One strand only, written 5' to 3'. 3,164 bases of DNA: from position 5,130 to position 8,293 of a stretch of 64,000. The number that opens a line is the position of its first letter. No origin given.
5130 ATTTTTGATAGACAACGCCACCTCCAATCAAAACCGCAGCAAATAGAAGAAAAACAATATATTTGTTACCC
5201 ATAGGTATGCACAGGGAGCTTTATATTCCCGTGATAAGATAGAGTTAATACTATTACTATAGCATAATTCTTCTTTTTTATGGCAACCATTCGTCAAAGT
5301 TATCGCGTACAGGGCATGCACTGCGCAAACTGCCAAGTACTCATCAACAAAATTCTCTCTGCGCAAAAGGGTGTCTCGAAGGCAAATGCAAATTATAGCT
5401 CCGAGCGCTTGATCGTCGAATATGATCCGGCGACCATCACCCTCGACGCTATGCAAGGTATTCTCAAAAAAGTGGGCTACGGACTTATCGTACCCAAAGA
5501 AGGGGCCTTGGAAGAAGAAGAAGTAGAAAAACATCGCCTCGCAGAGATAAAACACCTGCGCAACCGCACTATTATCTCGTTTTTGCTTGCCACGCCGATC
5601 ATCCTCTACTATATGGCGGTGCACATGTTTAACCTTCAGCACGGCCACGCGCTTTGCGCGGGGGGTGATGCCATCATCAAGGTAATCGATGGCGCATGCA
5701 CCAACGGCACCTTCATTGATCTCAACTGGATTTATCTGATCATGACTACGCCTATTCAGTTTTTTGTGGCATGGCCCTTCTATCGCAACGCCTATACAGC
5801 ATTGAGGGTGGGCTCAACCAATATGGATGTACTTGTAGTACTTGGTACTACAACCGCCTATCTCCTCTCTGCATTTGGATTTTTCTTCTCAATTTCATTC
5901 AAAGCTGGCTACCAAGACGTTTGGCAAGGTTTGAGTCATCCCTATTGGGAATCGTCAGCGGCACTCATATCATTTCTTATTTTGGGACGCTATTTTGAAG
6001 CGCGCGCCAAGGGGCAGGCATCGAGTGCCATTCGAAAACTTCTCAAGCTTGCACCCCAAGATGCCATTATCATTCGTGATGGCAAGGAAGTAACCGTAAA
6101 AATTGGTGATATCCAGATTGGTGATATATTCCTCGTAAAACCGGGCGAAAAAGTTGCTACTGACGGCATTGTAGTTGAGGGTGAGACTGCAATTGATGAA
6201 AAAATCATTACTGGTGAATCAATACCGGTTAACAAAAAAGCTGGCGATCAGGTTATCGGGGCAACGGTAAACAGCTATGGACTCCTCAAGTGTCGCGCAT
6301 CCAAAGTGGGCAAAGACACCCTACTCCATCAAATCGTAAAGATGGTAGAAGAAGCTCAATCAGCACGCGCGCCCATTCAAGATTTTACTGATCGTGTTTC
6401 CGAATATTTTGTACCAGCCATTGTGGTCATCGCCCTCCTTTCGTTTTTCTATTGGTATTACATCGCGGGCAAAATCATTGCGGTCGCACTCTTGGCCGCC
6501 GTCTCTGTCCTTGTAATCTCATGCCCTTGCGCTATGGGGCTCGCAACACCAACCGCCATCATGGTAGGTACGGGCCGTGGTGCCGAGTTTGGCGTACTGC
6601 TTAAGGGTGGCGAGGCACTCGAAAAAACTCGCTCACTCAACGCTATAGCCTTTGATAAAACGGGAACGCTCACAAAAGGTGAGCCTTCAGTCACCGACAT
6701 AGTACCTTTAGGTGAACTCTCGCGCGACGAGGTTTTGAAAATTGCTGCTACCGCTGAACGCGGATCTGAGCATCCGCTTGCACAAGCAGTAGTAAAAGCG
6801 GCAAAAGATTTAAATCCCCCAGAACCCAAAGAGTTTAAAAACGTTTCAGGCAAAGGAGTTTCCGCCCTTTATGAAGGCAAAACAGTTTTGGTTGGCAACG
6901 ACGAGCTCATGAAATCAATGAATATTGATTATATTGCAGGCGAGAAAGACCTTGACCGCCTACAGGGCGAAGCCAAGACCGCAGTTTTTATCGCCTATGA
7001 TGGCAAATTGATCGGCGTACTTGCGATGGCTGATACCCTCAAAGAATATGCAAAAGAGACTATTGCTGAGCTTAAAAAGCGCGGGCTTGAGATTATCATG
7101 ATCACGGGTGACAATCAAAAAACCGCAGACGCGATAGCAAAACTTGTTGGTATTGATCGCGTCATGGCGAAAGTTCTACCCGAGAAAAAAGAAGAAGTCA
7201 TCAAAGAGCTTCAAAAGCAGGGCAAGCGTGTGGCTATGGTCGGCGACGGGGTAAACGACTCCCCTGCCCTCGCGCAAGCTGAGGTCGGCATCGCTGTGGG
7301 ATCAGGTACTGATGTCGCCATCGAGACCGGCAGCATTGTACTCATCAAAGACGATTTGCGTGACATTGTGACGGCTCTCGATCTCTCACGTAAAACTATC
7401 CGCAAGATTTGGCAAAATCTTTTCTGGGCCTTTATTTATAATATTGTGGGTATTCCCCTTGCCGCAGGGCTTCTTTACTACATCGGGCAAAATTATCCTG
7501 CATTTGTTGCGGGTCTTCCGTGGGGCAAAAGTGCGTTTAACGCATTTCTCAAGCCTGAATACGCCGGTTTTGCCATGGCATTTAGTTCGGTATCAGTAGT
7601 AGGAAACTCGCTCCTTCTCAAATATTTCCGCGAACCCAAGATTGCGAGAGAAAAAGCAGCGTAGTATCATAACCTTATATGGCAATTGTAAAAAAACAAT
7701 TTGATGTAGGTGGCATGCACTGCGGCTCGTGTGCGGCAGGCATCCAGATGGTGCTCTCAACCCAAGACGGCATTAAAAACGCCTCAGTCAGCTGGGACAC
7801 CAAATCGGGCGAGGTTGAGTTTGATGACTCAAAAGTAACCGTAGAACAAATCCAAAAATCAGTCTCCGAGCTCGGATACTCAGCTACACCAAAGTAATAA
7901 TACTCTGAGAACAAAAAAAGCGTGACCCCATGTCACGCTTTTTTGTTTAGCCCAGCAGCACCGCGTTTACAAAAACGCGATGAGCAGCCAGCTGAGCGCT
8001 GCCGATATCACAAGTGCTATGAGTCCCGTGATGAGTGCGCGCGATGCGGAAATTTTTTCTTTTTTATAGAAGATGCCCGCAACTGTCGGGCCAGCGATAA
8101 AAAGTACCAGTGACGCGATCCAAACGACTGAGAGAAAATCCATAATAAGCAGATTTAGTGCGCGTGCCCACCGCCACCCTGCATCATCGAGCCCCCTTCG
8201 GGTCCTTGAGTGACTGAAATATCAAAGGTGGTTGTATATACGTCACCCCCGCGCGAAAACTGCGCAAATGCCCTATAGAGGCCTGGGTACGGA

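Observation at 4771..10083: Copper-handling locus: cupredoxin-like gene, CopA/CopZ with an MHC motif variant, and a convergent CcdA/DsbD–(YtkA/FixH-like)2 fusion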

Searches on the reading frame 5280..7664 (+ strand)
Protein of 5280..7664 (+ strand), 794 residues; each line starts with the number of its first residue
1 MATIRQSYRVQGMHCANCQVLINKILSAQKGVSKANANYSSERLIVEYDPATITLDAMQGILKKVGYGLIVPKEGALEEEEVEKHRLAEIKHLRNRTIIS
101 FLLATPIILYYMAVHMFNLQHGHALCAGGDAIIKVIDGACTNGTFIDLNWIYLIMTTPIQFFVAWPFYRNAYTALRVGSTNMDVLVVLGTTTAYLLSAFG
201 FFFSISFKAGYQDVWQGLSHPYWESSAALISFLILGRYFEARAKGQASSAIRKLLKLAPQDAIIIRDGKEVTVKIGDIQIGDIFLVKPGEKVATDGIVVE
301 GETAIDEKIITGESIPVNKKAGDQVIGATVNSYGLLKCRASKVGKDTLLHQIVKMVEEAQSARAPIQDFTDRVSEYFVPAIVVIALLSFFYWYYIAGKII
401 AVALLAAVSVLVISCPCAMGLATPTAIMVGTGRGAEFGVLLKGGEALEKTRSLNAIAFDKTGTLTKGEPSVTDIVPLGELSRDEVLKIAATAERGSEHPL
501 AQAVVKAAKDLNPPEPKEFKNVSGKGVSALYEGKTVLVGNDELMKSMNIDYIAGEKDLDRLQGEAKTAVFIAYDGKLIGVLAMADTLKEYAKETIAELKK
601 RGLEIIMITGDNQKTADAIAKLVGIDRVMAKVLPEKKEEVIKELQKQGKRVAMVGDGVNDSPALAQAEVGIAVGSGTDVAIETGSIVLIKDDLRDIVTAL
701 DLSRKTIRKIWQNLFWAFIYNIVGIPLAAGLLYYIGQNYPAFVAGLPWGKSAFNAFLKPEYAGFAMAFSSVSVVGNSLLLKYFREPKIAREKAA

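Call 3: search_protein_families(library=pfam, proteins=[window:5280-7664:+], max_evalue=0.1)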
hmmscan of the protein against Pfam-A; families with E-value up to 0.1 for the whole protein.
window:5280-7664:+ (794 aa): 8 families
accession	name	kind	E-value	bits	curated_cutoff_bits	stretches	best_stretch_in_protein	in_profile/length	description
PF00122.25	E1-E2_ATPase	-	5.1e-57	192.8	28.1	1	257-436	2-180/181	E1-E2 ATPase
PF00702.32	Hydrolase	-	2.1e-42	146.1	26.4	1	454-667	2-190/191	haloacid dehalogenase-like hydrolase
PF00403.32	HMA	-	1.4e-09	38.6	24.8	1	8-67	2-61/62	Heavy-metal-associated domain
PF08282.18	Hydrolase_3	-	3.7e-07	30.6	20.9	1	639-683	194-238/255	haloacid dehalogenase-like hydrolase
PF12710.13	HAD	-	0.00057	20.8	27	1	586-664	85-188/189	haloacid dehalogenase-like hydrolase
PF13419.12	HAD_2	-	0.0019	18.8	23.8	1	589-668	82-172/178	Haloacid dehalogenase-like hydrolase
PF13515.12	FUSC_2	-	0.0019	18.7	25.6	1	698-779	20-100/126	Fusaric acid resistance protein-like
PF13344.12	Hydrolase_6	-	0.003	18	27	0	579-621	7-49/101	Haloacid dehalogenase-like hydrolase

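Call 5: search_protein_families(library=ncbifam, proteins=[window:5280-7664:+], max_evalue=0.1)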
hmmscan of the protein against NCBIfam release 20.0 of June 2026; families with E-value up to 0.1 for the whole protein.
window:5280-7664:+ (794 aa): 48 families (the best 25 are shown)
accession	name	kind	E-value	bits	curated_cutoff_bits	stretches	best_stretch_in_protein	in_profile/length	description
TIGR01525.1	ATPase-IB_hvy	subfamily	1.9e-193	644.3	346.25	1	182-780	1-560/560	heavy metal translocating P-type ATPase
NF007952.0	PRK10671.1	equivalog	6.6e-180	600.2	1316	1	9-783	108-834/838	copper-exporting P-type ATPase CopA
TIGR01511.1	ATPase-IB1_Cu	subfamily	7.4e-179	596.1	397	1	164-781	2-542/542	copper-translocating P-type ATPase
NF008262.1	PRK11033.1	equivalog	4.1e-127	425.6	1005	2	227-717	199-688/731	zinc/cadmium/mercury/lead-transporting ATPase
TIGR01512.1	ATPase-IB2_Cd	subfamily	9.8e-126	420.3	313.5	2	222-544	17-307/494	cadmium family heavy metal-translocating P-type ATPase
NF033775.1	P_type_ZntA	exception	1e-113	381.1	1240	2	227-730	205-700/732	Zn(II)/Cd(II)/Pb(II) translocating P-type ATPase ZntA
TIGR01494.1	ATPase_P-type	subfamily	2.4e-102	342.9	62.3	1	230-735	3-467/478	HAD-IC family P-type ATPase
TIGR01647.1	ATPase-IIIA_H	equivalog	1.7e-62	211.7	615.5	3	223-514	55-348/755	plasma-membrane proton-efflux P-type ATPase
TIGR01497.1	kdpB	equivalog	2.8e-59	200.9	527.9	1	240-698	88-558/675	potassium-transporting ATPase subunit KdpB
NF010609.0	PRK14010.1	equivalog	2e-51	175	1323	1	233-687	76-542/673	K(+)-transporting ATPase subunit B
TIGR01517.1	ATPase-IIB_Ca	equivalog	1.1e-45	156.1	507.05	2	259-491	155-398/882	calcium-translocating P-type ATPase, PMCA-type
TIGR01522.1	ATPase-IIA2_Ca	equivalog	7.5e-39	133.2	798.3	3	628-704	567-644/854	calcium-transporting P-type ATPase, PMR1-type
TIGR01116.1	ATPase-IIA1_Ca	equivalog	1.1e-38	132.9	703.4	2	576-714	456-605/799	calcium-translocating P-type ATPase, SERCA-type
TIGR01657.1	P-ATPase-V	hypoth_equivalog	1.3e-37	128.9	618.25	4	619-673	773-827/1055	ATP13A2 family polyamine export P-type ATPase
TIGR01106.1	ATPase-IIC_X-K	subfamily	4.4e-35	120.8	946.1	3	229-474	110-365/997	Na,H/K antiporter P-type ATPase subunit alpha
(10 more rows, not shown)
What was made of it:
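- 5280..7664 (+): CopA, a P1B-1 Cu(I)-exporting ATPase with one N-terminal HMA domain (GMHCANC). TIGR01511 596 bits, TIGR01525 644 bits (call 5).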

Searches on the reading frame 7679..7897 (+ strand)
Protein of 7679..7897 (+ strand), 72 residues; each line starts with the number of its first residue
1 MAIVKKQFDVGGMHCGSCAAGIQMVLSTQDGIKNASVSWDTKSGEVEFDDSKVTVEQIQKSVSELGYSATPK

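Call 3: search_protein_families(library=pfam, proteins=[window:7679-7897:+], max_evalue=0.1)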
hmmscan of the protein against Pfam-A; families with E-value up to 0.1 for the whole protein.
window:7679-7897:+ (72 aa): 4 families
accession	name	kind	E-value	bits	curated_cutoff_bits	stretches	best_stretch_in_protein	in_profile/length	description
PF00403.32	HMA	-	5.5e-17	62.3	24.8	1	8-67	2-61/62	Heavy-metal-associated domain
PF24268.1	NttC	-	0.016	15.9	27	1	16-47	75-106/130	T2SS substrate NttC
PF11491.13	DUF3213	-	0.039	14.6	27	1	22-65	16-59/85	Protein of unknown function (DUF3213)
PF04324.20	Fer2_BFD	-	0.08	13.7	26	0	4-26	27-48/50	BFD-like [2Fe-2S] binding domain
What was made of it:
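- Checked: CopZ, 7679-7897(+): HMA 62 bits, with GMHCGSC (call 3).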

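Call 5: search_protein_families(library=ncbifam, proteins=[window:7679-7897:+], max_evalue=0.1)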
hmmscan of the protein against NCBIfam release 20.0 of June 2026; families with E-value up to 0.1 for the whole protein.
window:7679-7897:+ (72 aa): 14 families
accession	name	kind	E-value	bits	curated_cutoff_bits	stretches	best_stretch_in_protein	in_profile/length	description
NF041115.1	UxxU_metal_bind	equivalog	2.9e-16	59.4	95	1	8-70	8-70/74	metal-binding (seleno)protein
NF033794.2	chaper_CopZ_Eh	exception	3.1e-15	56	95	1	5-70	1-66/68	copper chaperone CopZ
NF033556.1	MerTP_fusion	equivalog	9.9e-15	54.6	180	1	3-69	119-185/186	mercuric transport protein MerTP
NF033795.1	chaper_CopZ_Bs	exception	1.5e-14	53.9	91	1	6-68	2-64/66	copper chaperone CopZ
TIGR00003.1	TIGR00003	subfamily_domain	6.3e-12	45.5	62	1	5-69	1-65/66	copper ion binding protein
TIGR02052.1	MerP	equivalog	1.4e-10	41.5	92.55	1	8-70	27-89/92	mercury resistance system periplasmic binding protein MerP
NF010311.1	PRK13748.1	subfamily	3.5e-09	36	600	1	7-71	2-65/560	mercury(II) reductase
NF047957.1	CopZ_AFE_1862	equivalog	7.8e-08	32.6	85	1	8-69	3-61/62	CopZ family metallochaperone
NF045683.1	MerT_CopZ_Se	exception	6.5e-07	29.1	375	1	9-69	167-227/235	MerT/CopZ fusion-like heavy metal transport selenoprotein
NF033553.1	MerP_Gpos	exception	2.5e-06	27.3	110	1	7-68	48-110/112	mercury resistance system substrate-binding protein MerP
NF008262.1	PRK11033.1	equivalog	1.1e-05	24.1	1005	1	5-68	42-103/731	zinc/cadmium/mercury/lead-transporting ATPase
NF033781.1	chaper_CopP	exception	3.4e-05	23.9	112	1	5-68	1-63/65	copper-binding metallochaperone CopP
NF007952.0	PRK10671.1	equivalog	0.0011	17.2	1316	1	7-69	106-165/838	copper-exporting P-type ATPase CopA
NF033775.1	P_type_ZntA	exception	0.0061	14.9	1240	1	7-68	51-110/732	Zn(II)/Cd(II)/Pb(II) translocating P-type ATPase ZntA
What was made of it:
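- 7679..7897 (+): CopZ-type Cu(I) chaperone (72 aa, GMHCGSC). NCBIfam CopZ models 54-56 bits, below their equivalog cut-offs (calls 3, 5).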

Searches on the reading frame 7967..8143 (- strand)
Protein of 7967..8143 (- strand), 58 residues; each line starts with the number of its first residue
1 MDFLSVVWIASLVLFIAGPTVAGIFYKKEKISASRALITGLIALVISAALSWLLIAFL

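Call 3: search_protein_families(library=pfam, proteins=[window:7967-8143:-], max_evalue=0.1)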
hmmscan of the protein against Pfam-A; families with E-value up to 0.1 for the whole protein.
window:7967-8143:- (58 aa): 0 families

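Call 5: search_protein_families(library=ncbifam, proteins=[window:7967-8143:-], max_evalue=0.1)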
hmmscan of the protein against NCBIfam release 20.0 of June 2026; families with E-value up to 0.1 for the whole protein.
window:7967-8143:- (58 aa): 1 family
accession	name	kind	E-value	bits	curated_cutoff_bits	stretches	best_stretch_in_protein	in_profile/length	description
NF002796.0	PRK02935.1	equivalog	0.02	14.8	108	1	11-50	18-57/118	hypothetical protein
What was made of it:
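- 7967..8143 (-): 58-aa two-helix membrane protein directly downstream of the 642-aa gene. Clade-specific. No family hit (calls 3, 5).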
